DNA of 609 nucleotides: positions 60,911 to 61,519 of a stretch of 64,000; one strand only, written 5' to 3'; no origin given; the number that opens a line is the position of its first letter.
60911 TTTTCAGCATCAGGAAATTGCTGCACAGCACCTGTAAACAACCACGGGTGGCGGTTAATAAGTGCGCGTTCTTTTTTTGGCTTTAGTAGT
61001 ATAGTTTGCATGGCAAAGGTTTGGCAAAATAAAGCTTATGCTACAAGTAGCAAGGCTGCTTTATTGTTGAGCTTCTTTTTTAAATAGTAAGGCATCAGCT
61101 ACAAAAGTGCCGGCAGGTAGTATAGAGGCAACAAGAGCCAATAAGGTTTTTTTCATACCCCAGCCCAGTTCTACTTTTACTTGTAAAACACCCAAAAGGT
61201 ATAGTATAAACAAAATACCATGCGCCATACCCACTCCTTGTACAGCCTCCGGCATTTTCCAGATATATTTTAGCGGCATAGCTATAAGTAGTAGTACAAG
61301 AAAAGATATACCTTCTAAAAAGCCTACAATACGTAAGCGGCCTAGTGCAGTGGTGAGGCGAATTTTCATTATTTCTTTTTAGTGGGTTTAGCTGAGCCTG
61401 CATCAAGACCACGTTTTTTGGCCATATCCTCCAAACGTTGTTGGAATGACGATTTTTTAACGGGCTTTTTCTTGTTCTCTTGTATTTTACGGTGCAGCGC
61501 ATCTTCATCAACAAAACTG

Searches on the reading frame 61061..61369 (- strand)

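Call 56: search_protein_families(library=pfam, proteins=[window:61061-61369:-], max_evalue=0.0001)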
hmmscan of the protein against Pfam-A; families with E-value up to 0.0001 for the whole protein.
window:61061-61369:- (102 aa): 1 family
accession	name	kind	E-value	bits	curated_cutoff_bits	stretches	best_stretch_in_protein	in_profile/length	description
PF12823.12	DUF3817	-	2.7e-26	92.6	27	1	10-93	2-81/85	Domain of unknown function (DUF3817)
